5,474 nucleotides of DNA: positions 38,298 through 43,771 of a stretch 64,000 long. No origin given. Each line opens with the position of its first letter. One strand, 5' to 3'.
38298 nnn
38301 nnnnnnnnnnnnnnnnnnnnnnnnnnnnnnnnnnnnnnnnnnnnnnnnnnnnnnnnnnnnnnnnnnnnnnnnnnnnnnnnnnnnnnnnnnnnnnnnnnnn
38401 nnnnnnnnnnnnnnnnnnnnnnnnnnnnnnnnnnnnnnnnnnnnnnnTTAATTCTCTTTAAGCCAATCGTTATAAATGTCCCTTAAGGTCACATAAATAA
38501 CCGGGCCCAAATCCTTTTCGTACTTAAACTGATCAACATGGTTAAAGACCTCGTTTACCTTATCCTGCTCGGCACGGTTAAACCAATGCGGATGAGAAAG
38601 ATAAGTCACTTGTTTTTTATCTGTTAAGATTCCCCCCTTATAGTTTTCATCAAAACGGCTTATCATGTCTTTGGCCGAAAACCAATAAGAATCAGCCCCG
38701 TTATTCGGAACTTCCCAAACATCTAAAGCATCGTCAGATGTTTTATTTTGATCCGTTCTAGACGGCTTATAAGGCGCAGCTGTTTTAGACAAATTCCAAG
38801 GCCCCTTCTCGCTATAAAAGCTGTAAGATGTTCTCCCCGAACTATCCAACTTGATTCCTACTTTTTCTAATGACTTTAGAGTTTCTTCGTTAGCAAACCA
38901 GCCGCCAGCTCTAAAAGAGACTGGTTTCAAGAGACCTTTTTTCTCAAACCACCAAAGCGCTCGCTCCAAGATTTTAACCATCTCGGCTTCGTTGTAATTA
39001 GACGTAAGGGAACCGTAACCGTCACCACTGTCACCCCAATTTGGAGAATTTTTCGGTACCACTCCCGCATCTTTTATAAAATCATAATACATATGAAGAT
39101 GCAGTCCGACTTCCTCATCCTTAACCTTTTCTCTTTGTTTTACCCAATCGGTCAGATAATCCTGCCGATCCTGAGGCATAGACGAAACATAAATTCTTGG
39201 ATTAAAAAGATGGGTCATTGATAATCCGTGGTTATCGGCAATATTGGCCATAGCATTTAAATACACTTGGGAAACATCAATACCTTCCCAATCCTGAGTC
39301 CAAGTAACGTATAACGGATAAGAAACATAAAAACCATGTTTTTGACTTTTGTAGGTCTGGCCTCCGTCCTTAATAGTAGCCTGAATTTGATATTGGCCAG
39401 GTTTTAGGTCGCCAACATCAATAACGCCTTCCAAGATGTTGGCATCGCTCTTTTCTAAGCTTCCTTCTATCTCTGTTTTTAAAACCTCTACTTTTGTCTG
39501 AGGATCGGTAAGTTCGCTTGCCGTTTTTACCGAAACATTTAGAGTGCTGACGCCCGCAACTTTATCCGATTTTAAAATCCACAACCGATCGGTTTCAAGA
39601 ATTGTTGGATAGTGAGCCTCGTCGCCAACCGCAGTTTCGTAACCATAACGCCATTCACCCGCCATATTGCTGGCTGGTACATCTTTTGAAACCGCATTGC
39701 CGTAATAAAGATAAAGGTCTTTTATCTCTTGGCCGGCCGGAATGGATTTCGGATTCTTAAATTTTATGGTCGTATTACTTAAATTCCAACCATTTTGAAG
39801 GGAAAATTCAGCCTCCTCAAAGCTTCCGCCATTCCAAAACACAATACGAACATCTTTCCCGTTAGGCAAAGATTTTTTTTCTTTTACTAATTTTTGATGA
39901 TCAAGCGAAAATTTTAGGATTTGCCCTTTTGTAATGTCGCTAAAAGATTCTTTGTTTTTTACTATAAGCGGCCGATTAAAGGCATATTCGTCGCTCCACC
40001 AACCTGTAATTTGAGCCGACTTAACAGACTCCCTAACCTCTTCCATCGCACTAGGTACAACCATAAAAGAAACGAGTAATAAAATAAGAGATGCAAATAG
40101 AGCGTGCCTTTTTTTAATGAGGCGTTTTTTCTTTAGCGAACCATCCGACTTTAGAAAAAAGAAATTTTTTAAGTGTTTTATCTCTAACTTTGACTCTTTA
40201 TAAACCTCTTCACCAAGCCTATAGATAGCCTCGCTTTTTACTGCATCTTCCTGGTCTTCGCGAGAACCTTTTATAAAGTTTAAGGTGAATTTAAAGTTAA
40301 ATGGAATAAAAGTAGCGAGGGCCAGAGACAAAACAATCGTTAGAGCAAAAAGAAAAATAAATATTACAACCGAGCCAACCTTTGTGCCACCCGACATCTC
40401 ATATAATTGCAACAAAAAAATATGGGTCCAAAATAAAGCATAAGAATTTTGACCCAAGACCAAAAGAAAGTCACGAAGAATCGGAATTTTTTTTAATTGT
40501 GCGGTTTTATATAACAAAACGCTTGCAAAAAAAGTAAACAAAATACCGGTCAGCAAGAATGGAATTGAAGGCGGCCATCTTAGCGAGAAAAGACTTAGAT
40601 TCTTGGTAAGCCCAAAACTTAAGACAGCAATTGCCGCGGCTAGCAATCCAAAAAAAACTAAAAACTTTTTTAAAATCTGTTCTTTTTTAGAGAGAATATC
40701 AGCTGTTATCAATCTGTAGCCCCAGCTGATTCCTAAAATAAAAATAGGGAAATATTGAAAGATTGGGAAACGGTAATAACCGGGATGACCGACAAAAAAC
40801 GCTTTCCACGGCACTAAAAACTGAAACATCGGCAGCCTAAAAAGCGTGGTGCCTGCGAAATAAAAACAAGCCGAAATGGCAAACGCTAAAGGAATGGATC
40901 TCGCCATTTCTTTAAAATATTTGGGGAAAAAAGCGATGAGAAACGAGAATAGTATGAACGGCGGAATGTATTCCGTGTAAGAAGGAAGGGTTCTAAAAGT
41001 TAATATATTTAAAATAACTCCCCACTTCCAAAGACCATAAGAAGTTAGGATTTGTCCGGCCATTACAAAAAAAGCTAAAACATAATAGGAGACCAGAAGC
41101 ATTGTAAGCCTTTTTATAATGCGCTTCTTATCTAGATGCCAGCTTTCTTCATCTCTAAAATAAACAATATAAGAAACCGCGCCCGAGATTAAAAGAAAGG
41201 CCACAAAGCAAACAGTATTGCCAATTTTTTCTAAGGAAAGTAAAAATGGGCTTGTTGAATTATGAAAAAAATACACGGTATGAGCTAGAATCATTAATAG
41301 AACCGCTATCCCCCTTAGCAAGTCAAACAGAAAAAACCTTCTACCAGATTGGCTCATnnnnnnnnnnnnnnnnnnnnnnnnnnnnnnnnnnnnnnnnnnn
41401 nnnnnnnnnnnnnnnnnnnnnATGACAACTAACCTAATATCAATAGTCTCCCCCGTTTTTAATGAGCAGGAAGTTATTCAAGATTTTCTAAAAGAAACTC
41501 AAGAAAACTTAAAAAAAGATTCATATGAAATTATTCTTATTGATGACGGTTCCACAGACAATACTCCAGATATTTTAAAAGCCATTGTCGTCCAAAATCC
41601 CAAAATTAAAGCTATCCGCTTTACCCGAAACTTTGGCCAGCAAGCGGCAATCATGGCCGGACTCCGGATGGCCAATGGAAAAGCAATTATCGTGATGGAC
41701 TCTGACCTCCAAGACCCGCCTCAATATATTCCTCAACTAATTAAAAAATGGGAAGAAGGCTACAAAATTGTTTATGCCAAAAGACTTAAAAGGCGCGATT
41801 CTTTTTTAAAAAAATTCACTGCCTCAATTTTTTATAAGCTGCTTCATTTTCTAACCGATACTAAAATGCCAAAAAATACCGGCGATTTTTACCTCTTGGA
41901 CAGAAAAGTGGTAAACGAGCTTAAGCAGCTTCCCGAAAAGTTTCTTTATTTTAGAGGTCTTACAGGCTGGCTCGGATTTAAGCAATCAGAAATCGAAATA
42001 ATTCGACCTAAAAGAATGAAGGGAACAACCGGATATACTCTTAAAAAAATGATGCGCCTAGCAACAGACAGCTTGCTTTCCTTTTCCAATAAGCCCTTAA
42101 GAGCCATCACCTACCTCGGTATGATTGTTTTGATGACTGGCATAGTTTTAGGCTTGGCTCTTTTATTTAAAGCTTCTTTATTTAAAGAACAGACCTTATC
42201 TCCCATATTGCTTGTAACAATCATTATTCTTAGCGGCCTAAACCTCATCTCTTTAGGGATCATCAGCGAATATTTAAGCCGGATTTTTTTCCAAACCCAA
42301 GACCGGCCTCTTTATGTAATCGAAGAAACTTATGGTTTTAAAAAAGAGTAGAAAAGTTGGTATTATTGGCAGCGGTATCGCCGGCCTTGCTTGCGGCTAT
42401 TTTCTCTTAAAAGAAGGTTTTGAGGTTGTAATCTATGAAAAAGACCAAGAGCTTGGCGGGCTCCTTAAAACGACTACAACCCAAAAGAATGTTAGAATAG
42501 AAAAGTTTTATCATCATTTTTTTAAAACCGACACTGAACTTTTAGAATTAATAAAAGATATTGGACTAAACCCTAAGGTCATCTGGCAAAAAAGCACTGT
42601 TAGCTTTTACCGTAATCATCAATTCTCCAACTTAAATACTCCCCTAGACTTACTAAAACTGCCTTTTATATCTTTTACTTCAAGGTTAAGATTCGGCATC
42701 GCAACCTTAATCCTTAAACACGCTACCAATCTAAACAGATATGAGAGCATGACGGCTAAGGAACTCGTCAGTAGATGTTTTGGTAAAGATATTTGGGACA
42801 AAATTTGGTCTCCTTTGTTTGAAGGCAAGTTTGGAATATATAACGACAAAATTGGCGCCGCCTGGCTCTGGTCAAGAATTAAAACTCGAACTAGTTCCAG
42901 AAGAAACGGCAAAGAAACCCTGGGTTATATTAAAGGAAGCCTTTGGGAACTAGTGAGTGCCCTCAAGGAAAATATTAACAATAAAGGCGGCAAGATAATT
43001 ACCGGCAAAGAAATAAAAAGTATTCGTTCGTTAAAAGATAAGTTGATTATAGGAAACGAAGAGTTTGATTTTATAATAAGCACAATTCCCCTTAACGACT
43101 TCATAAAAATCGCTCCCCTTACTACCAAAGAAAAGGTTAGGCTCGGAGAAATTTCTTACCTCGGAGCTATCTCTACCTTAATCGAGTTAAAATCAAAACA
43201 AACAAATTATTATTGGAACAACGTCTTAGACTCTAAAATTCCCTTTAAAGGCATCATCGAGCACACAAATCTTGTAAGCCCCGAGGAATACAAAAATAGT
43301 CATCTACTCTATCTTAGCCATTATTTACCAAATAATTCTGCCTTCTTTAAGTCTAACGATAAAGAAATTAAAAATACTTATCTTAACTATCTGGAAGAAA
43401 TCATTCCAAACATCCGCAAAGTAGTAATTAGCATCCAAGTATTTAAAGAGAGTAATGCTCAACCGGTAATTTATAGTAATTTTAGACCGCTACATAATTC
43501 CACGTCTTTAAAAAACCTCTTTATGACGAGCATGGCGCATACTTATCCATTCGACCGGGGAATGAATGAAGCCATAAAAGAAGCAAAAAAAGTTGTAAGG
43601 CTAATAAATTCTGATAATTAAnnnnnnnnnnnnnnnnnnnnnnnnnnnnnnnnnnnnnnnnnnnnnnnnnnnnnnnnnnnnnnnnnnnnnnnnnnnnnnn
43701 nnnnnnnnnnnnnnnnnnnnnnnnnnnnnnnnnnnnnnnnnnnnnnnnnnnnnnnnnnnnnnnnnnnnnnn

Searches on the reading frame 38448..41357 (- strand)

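Call 13: search_protein_families(library=pfam, proteins=[window:38448-41357:-], max_evalue=0.0001)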
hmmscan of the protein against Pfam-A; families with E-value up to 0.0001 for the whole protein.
window:38448-41357:- (969 aa): 1 family
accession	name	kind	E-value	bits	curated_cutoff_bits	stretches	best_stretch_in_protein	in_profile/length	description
PF01757.29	Acyl_transf_3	-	9.3e-14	51.6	31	1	11-348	4-325/326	Acyltransferase domain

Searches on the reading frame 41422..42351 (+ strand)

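Call 13: search_protein_families(library=pfam, proteins=[window:41422-42351:+], max_evalue=0.0001)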
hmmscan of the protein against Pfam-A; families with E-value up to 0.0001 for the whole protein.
window:41422-42351:+ (309 aa): 4 families
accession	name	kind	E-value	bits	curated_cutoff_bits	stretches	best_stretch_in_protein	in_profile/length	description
PF00535.33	Glycos_transf_2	-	2.1e-36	125.9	23.3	1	7-167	1-167/168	Glycosyl transferase family 2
PF13641.12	Glyco_tranf_2_3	-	3.2e-07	31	27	1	6-176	3-184/230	Glycosyltransferase like family 2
PF10111.15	Glyco_tranf_2_2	-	2.6e-05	24.3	27.3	1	7-95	1-91/276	Glycosyltransferase like family 2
PF13506.12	Glyco_transf_21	-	2.8e-05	24.1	21.7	0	76-168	21-118/174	Glycosyl transferase family 21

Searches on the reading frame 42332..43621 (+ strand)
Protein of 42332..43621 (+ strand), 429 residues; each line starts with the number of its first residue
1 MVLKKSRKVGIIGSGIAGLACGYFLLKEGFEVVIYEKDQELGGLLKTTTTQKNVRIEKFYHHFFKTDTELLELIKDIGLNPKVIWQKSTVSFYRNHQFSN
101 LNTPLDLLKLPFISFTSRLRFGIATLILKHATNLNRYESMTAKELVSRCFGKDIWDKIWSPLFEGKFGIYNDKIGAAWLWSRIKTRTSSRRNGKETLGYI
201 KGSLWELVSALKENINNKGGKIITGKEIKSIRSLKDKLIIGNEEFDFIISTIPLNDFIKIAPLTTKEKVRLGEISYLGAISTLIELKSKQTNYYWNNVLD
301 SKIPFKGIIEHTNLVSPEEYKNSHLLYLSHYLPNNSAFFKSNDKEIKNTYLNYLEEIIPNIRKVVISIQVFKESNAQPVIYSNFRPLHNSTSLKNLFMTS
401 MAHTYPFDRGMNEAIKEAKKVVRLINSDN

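Call 13: search_protein_families(library=pfam, proteins=[window:42332-43621:+], max_evalue=0.0001)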
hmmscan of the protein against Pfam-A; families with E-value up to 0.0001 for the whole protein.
window:42332-43621:+ (429 aa): 5 families
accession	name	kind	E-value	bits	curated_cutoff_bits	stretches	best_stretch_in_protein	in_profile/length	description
PF01593.30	Amino_oxidase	-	1.6e-25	90.8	19.8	1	16-425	1-442/443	Flavin containing amine oxidoreductase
PF13450.12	NAD_binding_8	-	5.1e-13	49.5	21.9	1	11-75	1-66/68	NAD(P)-binding Rossmann-like domain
PF01266.30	DAO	-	6.4e-08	32.9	27.9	1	9-42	2-35/353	FAD dependent oxidoreductase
PF00890.30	FAD_binding_2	-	2.4e-05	24.2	20.4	1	11-43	4-36/414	FAD binding domain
PF00743.25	FMO-like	-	3.2e-05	23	22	0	7-56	2-51/532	Flavin-binding monooxygenase-like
